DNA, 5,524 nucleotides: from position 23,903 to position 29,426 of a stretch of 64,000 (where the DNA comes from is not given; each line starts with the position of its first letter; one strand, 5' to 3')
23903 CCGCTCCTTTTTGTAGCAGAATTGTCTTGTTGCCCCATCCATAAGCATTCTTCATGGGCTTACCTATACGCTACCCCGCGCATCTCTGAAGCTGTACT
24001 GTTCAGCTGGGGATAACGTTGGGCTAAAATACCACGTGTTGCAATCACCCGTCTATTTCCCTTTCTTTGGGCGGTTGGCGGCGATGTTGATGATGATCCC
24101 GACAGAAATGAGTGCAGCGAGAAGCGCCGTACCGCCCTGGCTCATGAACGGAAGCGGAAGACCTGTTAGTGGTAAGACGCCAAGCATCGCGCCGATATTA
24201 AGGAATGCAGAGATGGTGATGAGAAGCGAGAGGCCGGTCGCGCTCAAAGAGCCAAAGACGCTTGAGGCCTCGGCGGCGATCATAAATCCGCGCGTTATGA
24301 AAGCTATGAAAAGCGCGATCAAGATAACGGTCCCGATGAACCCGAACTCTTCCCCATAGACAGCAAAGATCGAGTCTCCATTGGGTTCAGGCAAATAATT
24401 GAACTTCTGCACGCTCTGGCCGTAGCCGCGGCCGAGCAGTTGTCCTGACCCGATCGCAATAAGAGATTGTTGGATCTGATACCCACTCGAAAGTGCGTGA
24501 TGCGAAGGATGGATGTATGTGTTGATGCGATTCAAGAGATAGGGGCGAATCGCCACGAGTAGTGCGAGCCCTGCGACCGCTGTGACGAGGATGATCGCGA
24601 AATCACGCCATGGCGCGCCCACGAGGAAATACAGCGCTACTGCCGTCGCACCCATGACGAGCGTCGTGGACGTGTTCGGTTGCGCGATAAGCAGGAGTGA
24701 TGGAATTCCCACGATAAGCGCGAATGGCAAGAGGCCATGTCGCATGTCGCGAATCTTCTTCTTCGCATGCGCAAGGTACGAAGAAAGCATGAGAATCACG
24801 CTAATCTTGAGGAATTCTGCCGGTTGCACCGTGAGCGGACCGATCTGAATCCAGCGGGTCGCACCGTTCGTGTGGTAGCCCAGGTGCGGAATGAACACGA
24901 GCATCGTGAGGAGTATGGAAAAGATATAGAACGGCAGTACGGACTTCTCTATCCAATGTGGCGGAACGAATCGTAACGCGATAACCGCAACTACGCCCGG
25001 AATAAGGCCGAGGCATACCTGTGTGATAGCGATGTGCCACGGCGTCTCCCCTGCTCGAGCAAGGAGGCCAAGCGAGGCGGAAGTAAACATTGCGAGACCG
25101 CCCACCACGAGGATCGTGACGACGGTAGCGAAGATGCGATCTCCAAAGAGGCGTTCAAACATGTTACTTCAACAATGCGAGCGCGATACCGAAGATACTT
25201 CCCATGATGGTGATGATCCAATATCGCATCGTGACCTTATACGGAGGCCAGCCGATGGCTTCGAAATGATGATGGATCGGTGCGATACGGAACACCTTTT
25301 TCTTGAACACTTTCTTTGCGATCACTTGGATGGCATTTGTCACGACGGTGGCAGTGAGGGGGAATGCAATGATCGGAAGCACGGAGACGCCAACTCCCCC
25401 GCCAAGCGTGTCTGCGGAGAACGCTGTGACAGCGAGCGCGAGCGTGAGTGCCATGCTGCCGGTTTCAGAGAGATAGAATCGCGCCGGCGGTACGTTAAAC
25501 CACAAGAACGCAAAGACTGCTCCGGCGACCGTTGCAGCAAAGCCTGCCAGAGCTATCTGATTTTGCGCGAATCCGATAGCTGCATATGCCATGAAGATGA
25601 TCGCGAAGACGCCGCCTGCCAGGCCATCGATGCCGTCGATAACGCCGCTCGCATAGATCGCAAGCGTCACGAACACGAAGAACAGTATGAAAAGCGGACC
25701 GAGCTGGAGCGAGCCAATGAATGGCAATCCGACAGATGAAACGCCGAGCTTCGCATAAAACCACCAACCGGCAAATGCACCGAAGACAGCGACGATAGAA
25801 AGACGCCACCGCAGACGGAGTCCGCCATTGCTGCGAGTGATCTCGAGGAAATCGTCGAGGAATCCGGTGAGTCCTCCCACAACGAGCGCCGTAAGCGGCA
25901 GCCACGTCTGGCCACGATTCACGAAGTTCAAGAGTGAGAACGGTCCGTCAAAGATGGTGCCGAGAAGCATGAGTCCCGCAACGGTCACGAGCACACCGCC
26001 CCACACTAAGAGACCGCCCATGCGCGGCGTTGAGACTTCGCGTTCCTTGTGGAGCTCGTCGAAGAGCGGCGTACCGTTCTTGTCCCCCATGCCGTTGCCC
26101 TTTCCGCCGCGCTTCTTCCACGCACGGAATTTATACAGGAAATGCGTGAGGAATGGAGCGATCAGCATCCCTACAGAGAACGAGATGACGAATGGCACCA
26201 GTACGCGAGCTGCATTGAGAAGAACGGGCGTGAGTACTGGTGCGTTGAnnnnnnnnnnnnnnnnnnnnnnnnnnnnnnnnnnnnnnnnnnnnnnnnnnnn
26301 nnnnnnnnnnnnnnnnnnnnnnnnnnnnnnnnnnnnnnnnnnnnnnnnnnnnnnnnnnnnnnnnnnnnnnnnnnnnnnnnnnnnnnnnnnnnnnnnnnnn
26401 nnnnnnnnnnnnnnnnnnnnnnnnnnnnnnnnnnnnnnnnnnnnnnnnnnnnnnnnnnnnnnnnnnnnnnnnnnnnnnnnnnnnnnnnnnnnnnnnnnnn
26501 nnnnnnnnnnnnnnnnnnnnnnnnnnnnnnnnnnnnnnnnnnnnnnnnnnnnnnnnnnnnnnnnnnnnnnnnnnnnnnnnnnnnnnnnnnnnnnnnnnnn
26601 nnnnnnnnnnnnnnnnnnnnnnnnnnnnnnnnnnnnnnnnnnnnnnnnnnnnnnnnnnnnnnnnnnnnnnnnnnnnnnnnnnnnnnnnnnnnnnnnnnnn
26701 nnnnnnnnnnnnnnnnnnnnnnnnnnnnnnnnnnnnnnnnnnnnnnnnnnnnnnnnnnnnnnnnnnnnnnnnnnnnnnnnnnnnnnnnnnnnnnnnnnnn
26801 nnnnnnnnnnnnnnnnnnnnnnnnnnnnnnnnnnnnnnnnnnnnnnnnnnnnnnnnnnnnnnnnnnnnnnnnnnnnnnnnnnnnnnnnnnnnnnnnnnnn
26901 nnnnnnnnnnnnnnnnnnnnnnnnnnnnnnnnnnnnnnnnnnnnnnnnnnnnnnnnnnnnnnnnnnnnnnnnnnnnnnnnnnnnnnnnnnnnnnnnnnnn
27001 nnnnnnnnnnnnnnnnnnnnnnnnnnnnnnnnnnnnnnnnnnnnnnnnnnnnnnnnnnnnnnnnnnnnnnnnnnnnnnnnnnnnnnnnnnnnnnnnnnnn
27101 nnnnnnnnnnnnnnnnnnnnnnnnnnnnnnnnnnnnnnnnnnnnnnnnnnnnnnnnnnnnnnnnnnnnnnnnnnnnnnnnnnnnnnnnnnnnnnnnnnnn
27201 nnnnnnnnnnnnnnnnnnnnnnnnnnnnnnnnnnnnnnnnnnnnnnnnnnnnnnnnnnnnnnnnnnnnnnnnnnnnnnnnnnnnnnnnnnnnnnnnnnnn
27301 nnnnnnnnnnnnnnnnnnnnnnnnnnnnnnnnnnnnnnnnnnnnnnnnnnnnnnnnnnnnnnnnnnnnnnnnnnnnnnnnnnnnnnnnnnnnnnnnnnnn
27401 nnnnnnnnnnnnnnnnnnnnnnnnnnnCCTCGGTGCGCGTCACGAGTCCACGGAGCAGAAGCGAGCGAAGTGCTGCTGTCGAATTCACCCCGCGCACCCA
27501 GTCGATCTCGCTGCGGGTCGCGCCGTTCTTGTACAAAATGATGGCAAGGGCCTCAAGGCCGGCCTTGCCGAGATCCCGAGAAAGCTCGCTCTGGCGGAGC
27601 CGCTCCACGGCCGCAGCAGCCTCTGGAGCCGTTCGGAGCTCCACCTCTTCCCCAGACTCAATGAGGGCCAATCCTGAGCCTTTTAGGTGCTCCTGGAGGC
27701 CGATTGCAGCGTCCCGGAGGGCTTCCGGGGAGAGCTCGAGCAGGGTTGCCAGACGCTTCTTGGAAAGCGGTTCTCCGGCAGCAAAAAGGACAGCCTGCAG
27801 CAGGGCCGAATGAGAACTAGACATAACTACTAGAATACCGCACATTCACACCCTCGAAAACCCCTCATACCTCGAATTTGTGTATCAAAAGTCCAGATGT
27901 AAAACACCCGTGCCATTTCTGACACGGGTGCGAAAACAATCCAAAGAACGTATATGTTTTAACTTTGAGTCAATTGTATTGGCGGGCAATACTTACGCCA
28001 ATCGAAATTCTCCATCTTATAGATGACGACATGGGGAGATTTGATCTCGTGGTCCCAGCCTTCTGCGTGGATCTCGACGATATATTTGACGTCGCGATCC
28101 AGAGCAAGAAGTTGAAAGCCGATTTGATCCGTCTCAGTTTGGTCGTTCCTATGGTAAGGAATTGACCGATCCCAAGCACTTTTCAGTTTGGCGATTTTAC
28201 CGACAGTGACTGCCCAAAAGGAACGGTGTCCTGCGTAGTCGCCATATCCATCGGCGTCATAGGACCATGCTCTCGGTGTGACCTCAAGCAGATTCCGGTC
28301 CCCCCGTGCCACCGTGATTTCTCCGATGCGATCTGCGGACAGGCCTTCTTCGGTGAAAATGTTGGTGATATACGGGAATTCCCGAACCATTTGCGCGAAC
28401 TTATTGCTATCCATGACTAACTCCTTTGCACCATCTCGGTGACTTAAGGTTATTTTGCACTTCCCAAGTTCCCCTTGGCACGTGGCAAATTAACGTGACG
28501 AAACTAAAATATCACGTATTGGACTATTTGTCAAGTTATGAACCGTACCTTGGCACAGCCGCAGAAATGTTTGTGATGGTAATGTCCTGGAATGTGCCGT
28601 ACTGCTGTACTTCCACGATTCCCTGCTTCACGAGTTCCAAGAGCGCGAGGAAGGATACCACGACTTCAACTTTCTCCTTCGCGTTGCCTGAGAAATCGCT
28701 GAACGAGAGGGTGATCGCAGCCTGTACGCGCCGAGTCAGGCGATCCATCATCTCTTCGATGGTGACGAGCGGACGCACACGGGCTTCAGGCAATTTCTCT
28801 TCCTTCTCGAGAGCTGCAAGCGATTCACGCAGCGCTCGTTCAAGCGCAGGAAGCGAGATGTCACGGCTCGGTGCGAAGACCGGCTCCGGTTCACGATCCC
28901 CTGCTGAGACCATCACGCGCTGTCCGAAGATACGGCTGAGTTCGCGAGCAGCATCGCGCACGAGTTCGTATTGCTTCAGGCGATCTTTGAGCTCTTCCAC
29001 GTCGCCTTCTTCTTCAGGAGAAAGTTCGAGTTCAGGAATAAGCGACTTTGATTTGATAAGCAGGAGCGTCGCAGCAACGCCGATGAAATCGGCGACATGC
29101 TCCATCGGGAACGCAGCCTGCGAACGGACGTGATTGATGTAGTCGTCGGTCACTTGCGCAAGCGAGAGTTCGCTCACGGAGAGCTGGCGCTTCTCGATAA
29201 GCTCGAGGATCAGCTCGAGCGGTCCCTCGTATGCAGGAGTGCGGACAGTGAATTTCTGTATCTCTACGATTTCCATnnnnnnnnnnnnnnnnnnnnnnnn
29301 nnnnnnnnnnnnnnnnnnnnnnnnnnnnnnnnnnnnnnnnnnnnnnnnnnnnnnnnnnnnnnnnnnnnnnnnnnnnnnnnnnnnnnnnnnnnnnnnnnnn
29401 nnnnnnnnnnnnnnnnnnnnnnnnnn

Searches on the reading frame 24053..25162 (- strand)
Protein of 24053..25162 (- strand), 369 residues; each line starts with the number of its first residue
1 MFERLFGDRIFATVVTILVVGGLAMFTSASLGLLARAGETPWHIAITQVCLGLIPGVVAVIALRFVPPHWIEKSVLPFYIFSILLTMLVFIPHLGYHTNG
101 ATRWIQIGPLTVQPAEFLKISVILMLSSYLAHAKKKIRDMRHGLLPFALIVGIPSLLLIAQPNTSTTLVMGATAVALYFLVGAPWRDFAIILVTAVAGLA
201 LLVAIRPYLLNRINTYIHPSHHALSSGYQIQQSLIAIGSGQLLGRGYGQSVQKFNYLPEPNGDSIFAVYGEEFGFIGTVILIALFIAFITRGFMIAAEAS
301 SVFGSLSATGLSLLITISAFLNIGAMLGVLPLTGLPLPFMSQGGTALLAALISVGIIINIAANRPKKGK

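Call 3: search_protein_families(library=pfam, proteins=[window:24053-25162:-])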
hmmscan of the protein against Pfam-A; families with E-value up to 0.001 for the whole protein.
window:24053-25162:- (369 aa): 1 family
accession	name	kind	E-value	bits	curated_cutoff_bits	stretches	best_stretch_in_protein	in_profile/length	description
PF01098.24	FTSW_RODA_SPOVE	-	2.3e-98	329.9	26.4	1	10-364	3-354/356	Cell cycle protein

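Call 12: find_encoding_contigs(protein=window:24053-25162:-, flank=10000, max_places=10)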
Protein window:24053-25162:- (369 aa): no gene with exactly this product is on record in the collection.

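Call 16: find_related_loci(query=window:24053-25162:-, collection=metagenome_contigs, flank=10000)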
Query window:24053-25162:- (369 aa) in metagenome_contigs; peptide patterns used: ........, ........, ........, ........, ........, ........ (x = any residue, [..] = any of these).
481 stretches matched a pattern; 283 encode a relative of the query (tblastn E <= 1e-3); the best 80 are kept; 80 distinct loci.
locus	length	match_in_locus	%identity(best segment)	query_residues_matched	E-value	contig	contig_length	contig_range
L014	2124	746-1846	73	1-367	0e+0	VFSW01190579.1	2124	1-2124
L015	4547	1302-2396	69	3-367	5e-171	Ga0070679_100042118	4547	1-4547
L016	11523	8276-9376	69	1-367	2e-166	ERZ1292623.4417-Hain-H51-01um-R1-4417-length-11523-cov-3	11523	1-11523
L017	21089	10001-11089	68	7-369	5e-164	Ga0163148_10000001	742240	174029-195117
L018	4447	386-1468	68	7-367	7e-168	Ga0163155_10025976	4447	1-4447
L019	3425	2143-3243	69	1-367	2e-165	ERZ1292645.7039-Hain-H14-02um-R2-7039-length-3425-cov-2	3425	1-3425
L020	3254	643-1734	70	4-367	6e-166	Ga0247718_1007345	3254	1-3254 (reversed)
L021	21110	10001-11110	66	1-369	8e-158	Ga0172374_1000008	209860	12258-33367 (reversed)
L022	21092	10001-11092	68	4-367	9e-158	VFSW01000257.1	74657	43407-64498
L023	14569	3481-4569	64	7-369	1e-157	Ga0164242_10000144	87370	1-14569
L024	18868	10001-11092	65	4-367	1e-157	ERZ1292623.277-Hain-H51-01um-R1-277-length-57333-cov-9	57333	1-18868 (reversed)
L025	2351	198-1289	65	4-367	1e-168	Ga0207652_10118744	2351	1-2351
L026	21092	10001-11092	68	3-367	8e-156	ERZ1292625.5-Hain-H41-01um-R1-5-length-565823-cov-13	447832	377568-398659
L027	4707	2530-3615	65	7-367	4e-158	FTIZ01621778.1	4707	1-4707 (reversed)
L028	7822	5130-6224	69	4-369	7e-155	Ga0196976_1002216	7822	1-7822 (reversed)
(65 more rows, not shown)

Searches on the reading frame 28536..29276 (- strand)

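Call 46: search_protein_families(library=pfam, proteins=[window:28536-29276:-])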
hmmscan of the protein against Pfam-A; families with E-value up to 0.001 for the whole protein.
window:28536-29276:- (246 aa): 1 family
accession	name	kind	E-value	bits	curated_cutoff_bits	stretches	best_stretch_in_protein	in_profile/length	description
PF02616.19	SMC_ScpA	-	2.2e-19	70.8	24.6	1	26-235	1-230/232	Segregation and condensation protein ScpA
